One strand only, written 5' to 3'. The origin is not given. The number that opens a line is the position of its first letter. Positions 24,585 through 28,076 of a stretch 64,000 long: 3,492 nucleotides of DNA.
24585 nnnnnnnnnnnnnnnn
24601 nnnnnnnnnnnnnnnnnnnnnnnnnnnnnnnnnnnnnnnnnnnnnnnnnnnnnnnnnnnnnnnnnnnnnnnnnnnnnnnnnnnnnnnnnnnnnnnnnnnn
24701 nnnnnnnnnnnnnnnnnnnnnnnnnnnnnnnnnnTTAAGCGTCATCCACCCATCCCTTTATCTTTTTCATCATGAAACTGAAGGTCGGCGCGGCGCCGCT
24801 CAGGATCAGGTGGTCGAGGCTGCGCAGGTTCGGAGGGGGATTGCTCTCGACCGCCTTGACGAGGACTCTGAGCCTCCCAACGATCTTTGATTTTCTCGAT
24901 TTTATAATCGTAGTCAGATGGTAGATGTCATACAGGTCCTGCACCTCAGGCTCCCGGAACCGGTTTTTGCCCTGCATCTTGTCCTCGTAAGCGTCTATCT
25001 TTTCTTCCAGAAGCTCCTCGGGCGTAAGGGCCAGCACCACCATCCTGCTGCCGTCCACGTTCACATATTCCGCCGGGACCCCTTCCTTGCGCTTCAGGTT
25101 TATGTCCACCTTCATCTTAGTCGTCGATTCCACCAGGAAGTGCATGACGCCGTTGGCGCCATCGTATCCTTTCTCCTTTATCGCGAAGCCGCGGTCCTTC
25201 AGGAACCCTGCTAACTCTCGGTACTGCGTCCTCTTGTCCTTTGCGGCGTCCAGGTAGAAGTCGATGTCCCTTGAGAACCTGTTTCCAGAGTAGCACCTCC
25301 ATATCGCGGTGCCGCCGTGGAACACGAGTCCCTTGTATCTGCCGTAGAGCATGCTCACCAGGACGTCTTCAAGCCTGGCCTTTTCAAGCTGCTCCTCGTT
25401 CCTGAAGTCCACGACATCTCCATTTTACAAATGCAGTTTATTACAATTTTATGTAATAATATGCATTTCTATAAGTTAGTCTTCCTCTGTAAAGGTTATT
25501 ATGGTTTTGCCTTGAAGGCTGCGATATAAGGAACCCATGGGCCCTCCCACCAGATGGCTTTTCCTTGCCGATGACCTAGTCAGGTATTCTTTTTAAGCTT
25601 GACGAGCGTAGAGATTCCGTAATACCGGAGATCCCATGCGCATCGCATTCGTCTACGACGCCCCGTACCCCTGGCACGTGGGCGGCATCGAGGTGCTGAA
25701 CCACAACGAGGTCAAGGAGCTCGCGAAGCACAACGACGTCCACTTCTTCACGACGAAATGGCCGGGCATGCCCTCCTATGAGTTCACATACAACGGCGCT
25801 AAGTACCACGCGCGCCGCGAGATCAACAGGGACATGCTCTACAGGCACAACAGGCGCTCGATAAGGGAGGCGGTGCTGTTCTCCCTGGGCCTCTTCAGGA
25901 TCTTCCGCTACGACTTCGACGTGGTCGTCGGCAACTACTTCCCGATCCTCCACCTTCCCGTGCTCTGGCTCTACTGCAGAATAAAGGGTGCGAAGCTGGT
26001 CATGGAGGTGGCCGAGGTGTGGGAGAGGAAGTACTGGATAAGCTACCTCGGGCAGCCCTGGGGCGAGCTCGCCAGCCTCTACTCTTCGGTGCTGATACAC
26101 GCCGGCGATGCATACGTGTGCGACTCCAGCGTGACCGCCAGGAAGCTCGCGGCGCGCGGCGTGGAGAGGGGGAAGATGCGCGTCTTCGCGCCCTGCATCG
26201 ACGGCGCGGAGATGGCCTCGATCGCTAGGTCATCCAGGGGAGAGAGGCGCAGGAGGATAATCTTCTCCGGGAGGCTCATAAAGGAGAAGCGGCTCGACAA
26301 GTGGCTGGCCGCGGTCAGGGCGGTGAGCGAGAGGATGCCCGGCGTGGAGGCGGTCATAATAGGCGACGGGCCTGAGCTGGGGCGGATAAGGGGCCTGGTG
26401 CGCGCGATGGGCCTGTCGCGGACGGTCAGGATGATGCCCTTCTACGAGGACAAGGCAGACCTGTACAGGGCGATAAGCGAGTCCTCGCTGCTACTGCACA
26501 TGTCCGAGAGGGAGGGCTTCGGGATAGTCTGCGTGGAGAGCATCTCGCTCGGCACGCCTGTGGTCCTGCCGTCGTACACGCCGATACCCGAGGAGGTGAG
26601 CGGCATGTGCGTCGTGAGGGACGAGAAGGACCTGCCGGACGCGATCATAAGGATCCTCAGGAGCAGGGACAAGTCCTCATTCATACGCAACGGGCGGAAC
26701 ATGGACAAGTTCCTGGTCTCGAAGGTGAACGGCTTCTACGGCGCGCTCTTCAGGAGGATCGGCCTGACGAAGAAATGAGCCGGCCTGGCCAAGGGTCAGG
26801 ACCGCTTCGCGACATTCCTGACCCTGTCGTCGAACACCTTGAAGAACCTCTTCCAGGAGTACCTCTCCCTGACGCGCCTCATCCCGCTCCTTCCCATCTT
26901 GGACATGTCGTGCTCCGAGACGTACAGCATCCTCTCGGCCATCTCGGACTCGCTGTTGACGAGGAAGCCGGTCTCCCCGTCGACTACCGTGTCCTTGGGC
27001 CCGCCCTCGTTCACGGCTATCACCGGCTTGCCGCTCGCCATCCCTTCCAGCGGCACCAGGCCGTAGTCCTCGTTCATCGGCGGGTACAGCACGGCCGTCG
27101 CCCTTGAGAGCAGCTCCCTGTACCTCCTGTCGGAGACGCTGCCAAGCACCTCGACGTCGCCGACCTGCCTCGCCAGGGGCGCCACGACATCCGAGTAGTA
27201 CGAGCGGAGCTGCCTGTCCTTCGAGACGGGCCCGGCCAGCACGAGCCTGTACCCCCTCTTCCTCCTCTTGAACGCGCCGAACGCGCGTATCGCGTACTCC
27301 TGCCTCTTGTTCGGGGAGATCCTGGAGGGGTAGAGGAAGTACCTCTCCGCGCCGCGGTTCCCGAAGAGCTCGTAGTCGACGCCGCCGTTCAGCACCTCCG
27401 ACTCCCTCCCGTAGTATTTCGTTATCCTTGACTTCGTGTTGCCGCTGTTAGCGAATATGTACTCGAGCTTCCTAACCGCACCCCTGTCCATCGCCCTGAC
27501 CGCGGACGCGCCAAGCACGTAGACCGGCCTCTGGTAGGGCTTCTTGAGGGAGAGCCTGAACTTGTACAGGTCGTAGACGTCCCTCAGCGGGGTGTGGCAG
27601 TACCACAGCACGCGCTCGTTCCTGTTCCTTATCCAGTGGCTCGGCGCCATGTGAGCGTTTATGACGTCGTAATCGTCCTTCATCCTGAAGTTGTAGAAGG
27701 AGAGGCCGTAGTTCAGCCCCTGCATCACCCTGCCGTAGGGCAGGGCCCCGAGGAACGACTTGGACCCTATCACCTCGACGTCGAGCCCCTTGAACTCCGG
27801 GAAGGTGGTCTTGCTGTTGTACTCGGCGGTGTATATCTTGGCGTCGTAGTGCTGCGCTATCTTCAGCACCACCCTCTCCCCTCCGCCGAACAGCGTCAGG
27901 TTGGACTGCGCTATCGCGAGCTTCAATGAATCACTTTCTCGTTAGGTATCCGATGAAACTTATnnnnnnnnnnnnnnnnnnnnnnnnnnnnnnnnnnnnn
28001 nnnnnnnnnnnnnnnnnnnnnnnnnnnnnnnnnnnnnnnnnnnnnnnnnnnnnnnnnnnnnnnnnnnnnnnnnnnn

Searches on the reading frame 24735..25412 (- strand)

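Call 9: search_protein_families(library=pfam, proteins=[window:24735-25412:-], max_evalue=0.001)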
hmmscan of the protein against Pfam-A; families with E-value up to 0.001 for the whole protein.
window:24735-25412:- (225 aa): 1 family
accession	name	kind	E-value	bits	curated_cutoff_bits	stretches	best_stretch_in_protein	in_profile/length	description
PF08843.17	AbiEii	-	1.7e-15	58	22.5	1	28-170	14-171/238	Nucleotidyl transferase AbiEii toxin, Type IV TA system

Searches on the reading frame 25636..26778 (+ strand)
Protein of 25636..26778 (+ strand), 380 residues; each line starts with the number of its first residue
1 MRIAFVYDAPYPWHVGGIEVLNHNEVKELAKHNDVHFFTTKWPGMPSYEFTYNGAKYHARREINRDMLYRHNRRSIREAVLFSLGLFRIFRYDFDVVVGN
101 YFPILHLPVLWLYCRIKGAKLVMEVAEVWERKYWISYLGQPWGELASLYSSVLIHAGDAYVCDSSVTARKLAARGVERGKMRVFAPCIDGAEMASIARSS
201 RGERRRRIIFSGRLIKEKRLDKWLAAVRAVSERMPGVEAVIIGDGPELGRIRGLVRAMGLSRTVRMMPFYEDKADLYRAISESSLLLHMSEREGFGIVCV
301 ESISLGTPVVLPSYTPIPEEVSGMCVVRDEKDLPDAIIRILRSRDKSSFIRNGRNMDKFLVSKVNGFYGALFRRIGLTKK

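Call 9: search_protein_families(library=pfam, proteins=[window:25636-26778:+], max_evalue=0.001)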
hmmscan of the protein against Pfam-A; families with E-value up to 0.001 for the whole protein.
window:25636-26778:+ (380 aa): 5 families
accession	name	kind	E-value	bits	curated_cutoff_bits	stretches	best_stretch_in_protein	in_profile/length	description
PF00534.26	Glycos_transf_1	-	9.9e-23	81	26.4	1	200-355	10-171/172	Glycosyl transferases group 1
PF13692.12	Glyco_trans_1_4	-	7.6e-19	68.8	27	1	206-342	2-141/142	Glycosyl transferases group 1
PF20706.3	GT4-conflict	-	1.1e-14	54.7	26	1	168-313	161-312/385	Family 4 Glycosyltransferase in conflict systems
PF13439.12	Glyco_transf_4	-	3.9e-12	47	28.5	1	15-189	1-167/170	Glycosyltransferase Family 4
PF13579.12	Glyco_trans_4_4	-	8.5e-08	33.1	29.7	1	16-186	1-157/158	Glycosyl transferase 4-like domain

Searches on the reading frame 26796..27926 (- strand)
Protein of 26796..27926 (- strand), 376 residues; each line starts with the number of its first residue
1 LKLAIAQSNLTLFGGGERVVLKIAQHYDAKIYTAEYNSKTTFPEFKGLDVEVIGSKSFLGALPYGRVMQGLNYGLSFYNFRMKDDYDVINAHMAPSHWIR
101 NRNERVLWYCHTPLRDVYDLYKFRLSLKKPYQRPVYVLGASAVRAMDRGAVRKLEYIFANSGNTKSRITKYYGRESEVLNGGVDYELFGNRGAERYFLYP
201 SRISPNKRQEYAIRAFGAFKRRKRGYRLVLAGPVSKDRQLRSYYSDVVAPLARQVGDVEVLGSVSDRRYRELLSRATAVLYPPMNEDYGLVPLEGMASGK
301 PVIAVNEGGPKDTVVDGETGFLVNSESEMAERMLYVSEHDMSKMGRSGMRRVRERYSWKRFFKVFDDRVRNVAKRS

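Call 9: search_protein_families(library=pfam, proteins=[window:26796-27926:-], max_evalue=0.001)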
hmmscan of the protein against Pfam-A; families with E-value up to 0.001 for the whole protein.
window:26796-27926:- (376 aa): 5 families
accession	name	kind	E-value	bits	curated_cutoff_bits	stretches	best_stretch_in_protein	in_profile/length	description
PF00534.26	Glycos_transf_1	-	4.4e-25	88.6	26.4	1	192-337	13-156/172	Glycosyl transferases group 1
PF13692.12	Glyco_trans_1_4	-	1.3e-21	77.8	27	1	195-336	2-139/142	Glycosyl transferases group 1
PF13439.12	Glyco_transf_4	-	1.4e-08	35.4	28.5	1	14-186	2-169/170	Glycosyltransferase Family 4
PF13524.12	Glyco_trans_1_2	-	4.1e-07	30.5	25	1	218-360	8-137/144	Glycosyl transferase-like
PF20706.3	GT4-conflict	-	5.8e-07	29.3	26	1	204-314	209-320/385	Family 4 Glycosyltransferase in conflict systems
